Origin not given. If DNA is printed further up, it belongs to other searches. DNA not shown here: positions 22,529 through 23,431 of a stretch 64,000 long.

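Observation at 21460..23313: lexA-umuC operon without umuD, preceded by a GTTC-N7-GTTC type operator instead of the gammaproteobacterial CTGT-N8-ACAG box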

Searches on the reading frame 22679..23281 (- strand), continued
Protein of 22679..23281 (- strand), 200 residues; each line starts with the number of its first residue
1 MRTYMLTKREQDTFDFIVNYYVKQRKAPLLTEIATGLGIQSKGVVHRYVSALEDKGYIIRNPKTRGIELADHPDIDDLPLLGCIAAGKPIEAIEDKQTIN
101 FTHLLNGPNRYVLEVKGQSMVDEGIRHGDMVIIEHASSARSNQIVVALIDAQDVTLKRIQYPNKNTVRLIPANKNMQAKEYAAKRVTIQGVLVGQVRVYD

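Call 70: get_annotated_region(hit=H2, flank=3000)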
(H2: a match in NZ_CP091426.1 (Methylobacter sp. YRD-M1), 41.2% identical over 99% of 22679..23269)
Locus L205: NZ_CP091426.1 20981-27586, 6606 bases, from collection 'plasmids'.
description: Methylobacter sp. YRD-M1 plasmid unnamed2, complete sequence
organism: Methylobacter sp. YRD-M1 (NCBI taxid 2911520)
taxonomy: Bacteria; Pseudomonadota; Gammaproteobacteria; Methylococcales; Methylococcaceae; Methylobacter; Methylobacter sp. YRD-M1
host: -; source: isolate,wetland soil; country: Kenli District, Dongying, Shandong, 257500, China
typing (MOB-suite, as given by PLSDB): non-mobilizable
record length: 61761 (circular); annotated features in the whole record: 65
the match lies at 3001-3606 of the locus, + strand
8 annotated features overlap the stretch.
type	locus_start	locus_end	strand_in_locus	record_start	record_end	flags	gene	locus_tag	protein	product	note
CDS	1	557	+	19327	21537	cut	-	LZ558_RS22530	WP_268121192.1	ATP-dependent RecD-like DNA helicase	-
CDS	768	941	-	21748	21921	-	-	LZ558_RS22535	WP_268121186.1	hypothetical protein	-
CDS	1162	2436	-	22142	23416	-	-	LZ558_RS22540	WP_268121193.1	Y-family DNA polymerase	-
CDS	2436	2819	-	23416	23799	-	umuD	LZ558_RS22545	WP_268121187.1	translesion error-prone DNA polymerase V autoproteolytic subunit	-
CDS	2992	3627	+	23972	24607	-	lexA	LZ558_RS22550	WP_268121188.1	transcriptional repressor LexA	GO:0006282 - regulation of DNA repair [Evidence IEA]; GO:0006355 - regulation of DNA-templated transcription [Evidence ...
CDS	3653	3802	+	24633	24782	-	-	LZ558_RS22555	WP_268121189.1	hypothetical protein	-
CDS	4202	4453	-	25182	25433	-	-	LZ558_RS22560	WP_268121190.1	hypothetical protein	-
CDS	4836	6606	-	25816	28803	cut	-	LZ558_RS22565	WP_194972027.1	Tn3 family transposase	-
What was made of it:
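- A Methylobacter plasmid carries umuDC / lexA next to Tn3 (call 70).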

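Call 75: find_homologous_proteins(query=L202:6001-6600:+, max_evalue=1e-20)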
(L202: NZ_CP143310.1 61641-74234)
Query L202:6001-6600:+ (199 aa): 2714 proteins with E <= 1e-20 among 3594 candidates; the best 120 are listed.
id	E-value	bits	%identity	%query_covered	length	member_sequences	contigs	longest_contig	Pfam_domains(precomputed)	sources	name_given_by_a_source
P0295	9.4e-122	421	100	100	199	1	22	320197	PF00717.29,PF09339.17,PF01726.23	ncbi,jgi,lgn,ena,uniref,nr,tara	ncbi:MAG TPA: repressor LexA [Marinobacter sp.]|uniref:LexA repressor n=1 Tax=marine sediment metage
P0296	4.8e-121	419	99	100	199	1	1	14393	PF00717.29,PF09339.17,PF01726.23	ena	-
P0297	1.3e-119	414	99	100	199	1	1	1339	PF00717.29,PF09339.17,PF01726.23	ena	-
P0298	2.9e-119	413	98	100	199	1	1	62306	PF00717.29,PF09339.17,PF01726.23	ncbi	-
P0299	3.4e-119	413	98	100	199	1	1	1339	PF00717.29,PF09339.17,PF01726.23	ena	-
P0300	6.2e-103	360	85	100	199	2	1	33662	PF00717.29,PF01726.23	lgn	-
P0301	2.1e-90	319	74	99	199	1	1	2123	PF00717.29,PF01726.23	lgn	-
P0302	3.4e-90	319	74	100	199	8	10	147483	PF00717.29,PF01726.23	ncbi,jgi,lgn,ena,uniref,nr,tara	ncbi:MAG: repressor LexA [Methylophaga sp.]|jgi:repressor LexA|uniref:transcriptional repressor LexA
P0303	8.6e-89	314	74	100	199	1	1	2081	PF00717.29,PF01726.23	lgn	-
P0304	2.3e-88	313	73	100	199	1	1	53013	PF00717.29,PF09339.17,PF01726.23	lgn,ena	-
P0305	1.8e-82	293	69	99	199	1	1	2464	PF00717.29,PF09339.17,PF01726.23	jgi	jgi:repressor LexA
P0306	6.8e-81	288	69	100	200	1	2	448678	PF00717.29,PF09339.17,PF01726.23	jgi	-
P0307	8.0e-81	288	69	100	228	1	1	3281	PF00717.29,PF09339.17,PF01726.23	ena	-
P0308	8.0e-81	288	69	100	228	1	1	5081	PF00717.29,PF09339.17,PF01726.23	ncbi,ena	-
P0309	1.8e-80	287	69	100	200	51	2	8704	PF00717.29,PF09339.17,PF01726.23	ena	-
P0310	2.1e-80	287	68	100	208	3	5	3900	PF00717.29,PF09339.17,PF01726.23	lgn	-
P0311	4.4e-80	286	68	100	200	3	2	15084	PF00717.29,PF01726.23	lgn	-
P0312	4.7e-80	286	69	100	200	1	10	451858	PF00717.29,PF09339.17,PF01726.23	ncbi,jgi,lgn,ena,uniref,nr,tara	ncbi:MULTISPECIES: transcriptional repressor LexA [unclassified Methylophaga]|uniref:transcriptional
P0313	4.8e-80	286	69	100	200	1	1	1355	PF00717.29,PF09339.17,PF01726.23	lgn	-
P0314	9.5e-80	285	68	100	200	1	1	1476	PF00717.29,PF09339.17,PF01726.23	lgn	-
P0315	1.2e-79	284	69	100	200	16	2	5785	PF00717.29,PF09339.17,PF01726.23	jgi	jgi:repressor LexA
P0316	1.4e-79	284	66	100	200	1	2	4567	PF00717.29,PF01726.23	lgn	-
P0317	3.2e-79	283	67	100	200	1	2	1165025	PF00717.29,PF09339.17,PF01726.23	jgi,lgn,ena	-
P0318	4.2e-79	282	68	100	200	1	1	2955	PF00717.29,PF09339.17,PF01726.23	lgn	-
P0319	8.4e-79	281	67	100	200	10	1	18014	PF00717.29,PF09339.17,PF01726.23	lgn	-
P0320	9.3e-78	278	66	100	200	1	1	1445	PF00717.29,PF01726.23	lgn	-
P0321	1.8e-77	277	67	100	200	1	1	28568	PF00717.29,PF09339.17,PF01726.23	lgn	-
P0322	3.1e-77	276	66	100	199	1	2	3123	PF00717.29,PF01726.23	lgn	-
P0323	2.0e-76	274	66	99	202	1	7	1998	PF00717.29,PF09339.17,PF01726.23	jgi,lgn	jgi:repressor LexA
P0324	3.2e-76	273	66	100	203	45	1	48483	PF00717.29,PF09339.17,PF01726.23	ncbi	-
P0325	7.1e-76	272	64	100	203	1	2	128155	PF00717.29,PF01726.23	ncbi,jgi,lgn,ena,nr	ncbi:MAG: transcriptional repressor LexA [Gammaproteobacteria bacterium]|nr:transcriptional represso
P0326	1.5e-75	271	65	100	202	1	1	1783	PF00717.29,PF09339.17,PF01726.23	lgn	-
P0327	1.6e-75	271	65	100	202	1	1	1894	PF00717.29,PF09339.17,PF01726.23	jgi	jgi:repressor LexA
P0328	2.4e-75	270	65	100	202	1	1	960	PF00717.29,PF09339.17,PF01726.23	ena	-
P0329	3.3e-75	270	62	100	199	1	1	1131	PF00717.29,PF01726.23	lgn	-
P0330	4.9e-75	269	65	100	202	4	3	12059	PF00717.29,PF09339.17,PF01726.23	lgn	-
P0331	7.3e-75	269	62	100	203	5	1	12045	PF00717.29,PF09339.17,PF01726.23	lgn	-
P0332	1.0e-74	268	65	100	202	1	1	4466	PF00717.29,PF01726.23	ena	-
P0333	1.2e-74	268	65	100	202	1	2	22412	PF00717.29,PF09339.17,PF01726.23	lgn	-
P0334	2.0e-74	267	63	99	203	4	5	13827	PF00717.29,PF01726.23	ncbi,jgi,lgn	jgi:repressor LexA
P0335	2.5e-74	267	61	100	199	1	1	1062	PF00717.29,PF01726.23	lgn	-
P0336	4.0e-74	266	64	100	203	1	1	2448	PF00717.29,PF01726.23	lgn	-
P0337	4.3e-74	266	64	100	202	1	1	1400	PF00717.29,PF09339.17,PF01726.23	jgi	jgi:repressor LexA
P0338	4.4e-74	266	65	100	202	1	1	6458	PF00717.29,PF01726.23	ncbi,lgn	-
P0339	5.0e-74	266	63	100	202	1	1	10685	PF00717.29,PF09339.17,PF01726.23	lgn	-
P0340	5.4e-74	266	65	100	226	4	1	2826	PF00717.29,PF01726.23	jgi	jgi:repressor LexA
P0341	6.8e-74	265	63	99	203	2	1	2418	PF00717.29,PF09339.17,PF01726.23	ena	-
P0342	6.9e-74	265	62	100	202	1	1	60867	PF00717.29,PF09339.17,PF01726.23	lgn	-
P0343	7.5e-74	265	64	100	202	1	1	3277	PF00717.29,PF01726.23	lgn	-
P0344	7.7e-74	265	62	100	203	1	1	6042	PF00717.29,PF01726.23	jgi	-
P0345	9.7e-74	265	64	100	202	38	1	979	PF00717.29,PF01726.23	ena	-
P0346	1.1e-73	265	65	100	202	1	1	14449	PF00717.29,PF01726.23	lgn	-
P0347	1.2e-73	265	63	100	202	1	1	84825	PF00717.29,PF09339.17,PF01726.23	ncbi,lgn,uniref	ncbi:transcriptional repressor LexA [Methylophaga sp.]|uniref:transcriptional repressor LexA n=1 Tax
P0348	1.4e-73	264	63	100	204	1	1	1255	PF00717.29,PF01726.23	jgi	jgi:repressor LexA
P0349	1.7e-73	264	64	99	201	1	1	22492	PF00717.29,PF01726.23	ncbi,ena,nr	ncbi:MAG: repressor LexA [Gammaproteobacteria bacterium]|nr:MAG: repressor LexA [Gammaproteobacteria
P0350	1.8e-73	264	62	100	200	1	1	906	PF00717.29,PF01726.23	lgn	-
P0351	1.9e-73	264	64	99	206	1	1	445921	PF00717.29,PF01726.23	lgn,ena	-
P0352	2.4e-73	264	64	100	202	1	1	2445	PF00717.29,PF01726.23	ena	-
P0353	2.8e-73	263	63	98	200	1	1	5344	PF00717.29,PF01726.23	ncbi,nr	ncbi:MAG: transcriptional repressor LexA, partial [Gammaproteobacteria bacterium]|nr:transcriptional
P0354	2.8e-73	263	63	99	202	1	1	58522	PF00717.29,PF01726.23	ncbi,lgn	ncbi:MAG: transcriptional repressor LexA [Methylophagaceae bacterium]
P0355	3.0e-73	263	64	100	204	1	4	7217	PF00717.29,PF09339.17,PF01726.23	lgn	-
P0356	3.1e-73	263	62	100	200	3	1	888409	PF00717.29,PF01726.23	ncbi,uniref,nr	ncbi:transcriptional repressor LexA [Methylophaga sp. OBS3]|uniref:transcriptional repressor LexA n=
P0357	4.2e-73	263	61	99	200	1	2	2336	PF00717.29,PF09339.17,PF01726.23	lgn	-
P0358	8.9e-73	262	61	100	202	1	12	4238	PF00717.29,PF01726.23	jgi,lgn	jgi:repressor LexA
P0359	1.4e-72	261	63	100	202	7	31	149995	PF00717.29,PF01726.23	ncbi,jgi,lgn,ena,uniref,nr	ncbi:SOS-response repressor and protease LexA [Methylophaga thiooxydans]|uniref:LexA repressor n=2 T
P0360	1.6e-72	261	62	99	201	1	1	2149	PF00717.29,PF09339.17,PF01726.23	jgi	-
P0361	1.6e-72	261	62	100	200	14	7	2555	PF00717.29,PF01726.23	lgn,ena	-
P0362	1.7e-72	261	61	100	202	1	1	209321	PF00717.29,PF01726.23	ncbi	-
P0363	2.3e-72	260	62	100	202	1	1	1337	PF00717.29,PF01726.23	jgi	jgi:repressor LexA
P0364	2.7e-72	260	60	100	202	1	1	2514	PF00717.29,PF01726.23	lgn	-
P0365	3.8e-72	260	66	100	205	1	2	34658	PF00717.29,PF09339.17,PF01726.23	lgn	-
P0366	3.8e-72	260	64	99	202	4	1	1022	PF00717.29,PF01726.23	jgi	jgi:repressor LexA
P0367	6.1e-72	259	60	99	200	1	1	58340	PF00717.29,PF09339.17,PF01726.23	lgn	-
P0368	6.2e-72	259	62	100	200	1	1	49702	PF00717.29,PF01726.23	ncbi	-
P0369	8.8e-72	259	61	100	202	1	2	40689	PF00717.29,PF01726.23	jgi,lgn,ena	-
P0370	9.3e-72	259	65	100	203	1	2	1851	PF00717.29,PF01726.23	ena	-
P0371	1.1e-71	258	62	100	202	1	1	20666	PF00717.29,PF01726.23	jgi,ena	jgi:repressor LexA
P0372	1.1e-71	258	61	100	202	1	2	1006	PF00717.29,PF01726.23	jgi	jgi:repressor LexA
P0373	1.2e-71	258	62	100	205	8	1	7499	PF00717.29,PF09339.17,PF01726.23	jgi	-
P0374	1.3e-71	258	61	100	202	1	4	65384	PF00717.29,PF09339.17,PF01726.23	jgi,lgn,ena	-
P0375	1.4e-71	258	61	100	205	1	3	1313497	PF00717.29,PF01726.23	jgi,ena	-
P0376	1.6e-71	258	59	100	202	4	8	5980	PF00717.29,PF01726.23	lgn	-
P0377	2.9e-71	257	60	100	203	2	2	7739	PF00717.29,PF09339.17,PF01726.23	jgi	-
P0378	3.2e-71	257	62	100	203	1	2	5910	PF00717.29,PF01726.23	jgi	jgi:repressor LexA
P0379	3.8e-71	257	63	100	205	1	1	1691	PF00717.29,PF09339.17,PF12802.14,PF01726.23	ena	-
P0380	4.0e-71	256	62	100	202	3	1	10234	PF00717.29,PF09339.17,PF01726.23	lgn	-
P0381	6.9e-71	256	63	100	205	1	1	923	PF00717.29,PF09339.17,PF12802.14,PF01726.23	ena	-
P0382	7.5e-71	256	61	100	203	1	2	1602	PF00717.29,PF01726.23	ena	-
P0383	7.8e-71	256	63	100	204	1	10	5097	PF00717.29,PF09339.17,PF01726.23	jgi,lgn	jgi:repressor LexA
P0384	7.9e-71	255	61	99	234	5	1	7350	PF00717.29,PF09339.17,PF01726.23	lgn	-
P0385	8.1e-71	255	62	100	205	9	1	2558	PF00717.29,PF09339.17,PF01726.23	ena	-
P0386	1.0e-70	255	62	100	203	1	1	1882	PF00717.29,PF01726.23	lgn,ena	-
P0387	1.5e-70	255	59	100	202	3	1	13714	PF00717.29,PF09339.17,PF01726.23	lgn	-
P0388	1.9e-70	254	62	100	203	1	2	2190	PF00717.29,PF01726.23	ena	-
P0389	4.0e-70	253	63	100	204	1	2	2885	PF00717.29,PF09339.17,PF01726.23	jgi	jgi:repressor LexA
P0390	4.2e-70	253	62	100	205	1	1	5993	PF00717.29,PF01726.23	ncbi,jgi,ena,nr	ncbi:MAG: repressor LexA [Gammaproteobacteria bacterium]|nr:MAG: repressor LexA [Gammaproteobacteria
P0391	4.2e-70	253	62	100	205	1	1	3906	PF00717.29,PF01726.23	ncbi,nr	ncbi:MAG: transcriptional repressor LexA [Proteobacteria bacterium]|nr:transcriptional repressor Lex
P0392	4.9e-70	253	63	100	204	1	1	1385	PF00717.29,PF09339.17,PF01726.23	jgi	jgi:repressor LexA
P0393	6.4e-70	253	61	100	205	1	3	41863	PF00717.29,PF09339.17,PF01726.23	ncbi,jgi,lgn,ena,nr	ncbi:repressor LexA [Methylophaga sp. 41_12_T18]|nr:repressor LexA [Methylophaga sp. 41_12_T18]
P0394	7.7e-70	252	62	100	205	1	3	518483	PF00717.29,PF01726.23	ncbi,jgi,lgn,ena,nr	ncbi:repressor LexA [Methylophaga sp. 42_25_T18]|nr:repressor LexA [Methylophaga sp. 42_25_T18]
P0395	8.8e-70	252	61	100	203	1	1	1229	PF00717.29,PF01726.23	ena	-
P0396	8.8e-70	252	61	100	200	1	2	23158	PF00717.29,PF01726.23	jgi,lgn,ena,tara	tara:strand:- start:172 stop:774 length:603 start_codon:yes stop_codon:yes gene_type:complete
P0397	9.5e-70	252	60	100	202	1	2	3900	PF00717.29,PF01726.23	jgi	jgi:repressor LexA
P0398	1.2e-69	252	58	100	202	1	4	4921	PF00717.29,PF01726.23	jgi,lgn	jgi:repressor LexA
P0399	1.4e-69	251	60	100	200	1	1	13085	PF00717.29,PF01726.23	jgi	-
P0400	1.4e-69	251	60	99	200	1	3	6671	PF00717.29,PF01726.23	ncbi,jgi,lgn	ncbi:MAG: repressor LexA [Methylophagaceae bacterium]|jgi:repressor LexA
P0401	1.5e-69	251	63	100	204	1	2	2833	PF00717.29,PF09339.17,PF01726.23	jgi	jgi:repressor LexA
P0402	2.0e-69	251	60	100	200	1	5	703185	PF00717.29,PF01726.23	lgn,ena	-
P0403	2.3e-69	251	58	100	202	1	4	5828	PF00717.29,PF01726.23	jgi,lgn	jgi:repressor LexA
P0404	2.7e-69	251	59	99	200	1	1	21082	PF00717.29,PF01726.23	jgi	jgi:repressor LexA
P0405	3.5e-69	250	60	100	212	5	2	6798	PF00717.29,PF09339.17,PF01726.23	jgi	-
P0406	3.7e-69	250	59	100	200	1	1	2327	PF00717.29,PF01726.23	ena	-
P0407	4.7e-69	250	60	100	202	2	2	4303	PF00717.29,PF09339.17,PF01726.23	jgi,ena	-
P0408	5.8e-69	249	59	100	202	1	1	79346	PF00717.29,PF01726.23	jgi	-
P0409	5.9e-69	249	60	100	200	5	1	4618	PF00717.29,PF01726.23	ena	-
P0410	6.2e-69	249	62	100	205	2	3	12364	PF00717.29,PF09339.17,PF01726.23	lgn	-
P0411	6.4e-69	249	59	99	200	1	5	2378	PF00717.29,PF01726.23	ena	-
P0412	6.9e-69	249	59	100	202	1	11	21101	PF00717.29,PF01726.23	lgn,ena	-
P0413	7.0e-69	249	59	99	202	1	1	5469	PF00717.29,PF01726.23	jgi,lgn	jgi:repressor LexA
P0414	8.3e-69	249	58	100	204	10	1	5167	PF00717.29,PF01726.23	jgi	-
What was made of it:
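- The plasmid LexA is found 100% identical under a Marinobacter name and on 22 contigs (call 75). NCBI names them simply as LexA in cultured Methylophaga (call 75). The family is the annotated LexA of cultured Methylophaga (call 75).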

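Call 76: find_encoding_contigs(protein=P0356, flank=10000, max_places=2)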
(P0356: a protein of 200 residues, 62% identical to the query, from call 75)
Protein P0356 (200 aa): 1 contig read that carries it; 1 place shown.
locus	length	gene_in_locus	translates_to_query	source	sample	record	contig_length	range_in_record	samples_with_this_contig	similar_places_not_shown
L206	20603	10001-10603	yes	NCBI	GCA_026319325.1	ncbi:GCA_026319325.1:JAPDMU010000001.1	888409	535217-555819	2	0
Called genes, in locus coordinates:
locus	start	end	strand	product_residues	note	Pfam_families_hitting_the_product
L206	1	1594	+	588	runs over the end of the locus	-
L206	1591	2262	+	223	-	-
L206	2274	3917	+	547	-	PF05157:MshEN (weak), PF00437:T2SSE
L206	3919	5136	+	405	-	PF28597:T2SSF_N, PF00482:T2SSF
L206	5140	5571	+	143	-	-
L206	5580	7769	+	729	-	PF00263:Secretin, PF11920:DUF3438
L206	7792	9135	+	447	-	PF16448:LapD_MoxY_N, PF07730:HisKA_3, PF02518:HATPase_c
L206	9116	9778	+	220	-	PF00072:Response_reg, PF00196:GerE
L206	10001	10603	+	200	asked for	PF01726:LexA_DNA_bind, PF00717:Peptidase_S24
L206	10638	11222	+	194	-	PF02525:Flavodoxin_2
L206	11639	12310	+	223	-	PF01027:Bax1-I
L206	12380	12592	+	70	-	PF11127:YgaP-like_TM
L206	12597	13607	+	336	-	PF13353:Fer4_12 (weak), PF04055:Radical_SAM, PF06463:Mob_synth_C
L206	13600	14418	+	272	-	PF02634:FdhD-NarQ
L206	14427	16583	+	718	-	PF00990:GGDEF, PF00563:EAL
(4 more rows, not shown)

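Call 77: find_encoding_contigs(protein=P0359, flank=10000, max_places=2)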
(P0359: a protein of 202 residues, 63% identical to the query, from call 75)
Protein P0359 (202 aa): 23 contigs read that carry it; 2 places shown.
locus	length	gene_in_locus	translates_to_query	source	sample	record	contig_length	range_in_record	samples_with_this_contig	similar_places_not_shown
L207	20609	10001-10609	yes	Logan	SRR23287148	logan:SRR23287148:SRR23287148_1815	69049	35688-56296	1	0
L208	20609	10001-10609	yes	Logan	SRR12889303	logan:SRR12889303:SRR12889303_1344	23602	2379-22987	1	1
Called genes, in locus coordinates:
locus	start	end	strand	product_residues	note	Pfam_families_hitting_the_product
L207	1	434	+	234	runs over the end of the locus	PF11967:RecO_N, PF02565:RecO_C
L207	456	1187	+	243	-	PF03740:PdxJ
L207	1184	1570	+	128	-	PF01648:ACPS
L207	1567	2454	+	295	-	PF00291:PALP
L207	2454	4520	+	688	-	-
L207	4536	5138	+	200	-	PF07027:DUF1318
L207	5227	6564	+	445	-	PF01938:TRAM (weak), PF05958:tRNA_U5-meth_tr, PF00398:RrnaAD, PF05175:MTS (weak), PF13847:Methyltransf_31, PF13649:Methyltransf_25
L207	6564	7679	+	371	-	-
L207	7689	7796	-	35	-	-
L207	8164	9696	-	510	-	PF00916:Sulfate_transp, PF01740:STAS (weak)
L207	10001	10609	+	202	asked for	PF01726:LexA_DNA_bind, PF00717:Peptidase_S24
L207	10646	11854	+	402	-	PF00817:IMS, PF11799:IMS_C (weak)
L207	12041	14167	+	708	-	PF13091:PLDc_2, PF00614:PLDc (weak), PF09335:VTT_dom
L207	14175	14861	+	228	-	PF03372:Exo_endo_phos, PF23226:Exo_endo_phos_PGAP2IP (weak)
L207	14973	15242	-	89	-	-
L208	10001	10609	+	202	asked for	PF01726:LexA_DNA_bind, PF00717:Peptidase_S24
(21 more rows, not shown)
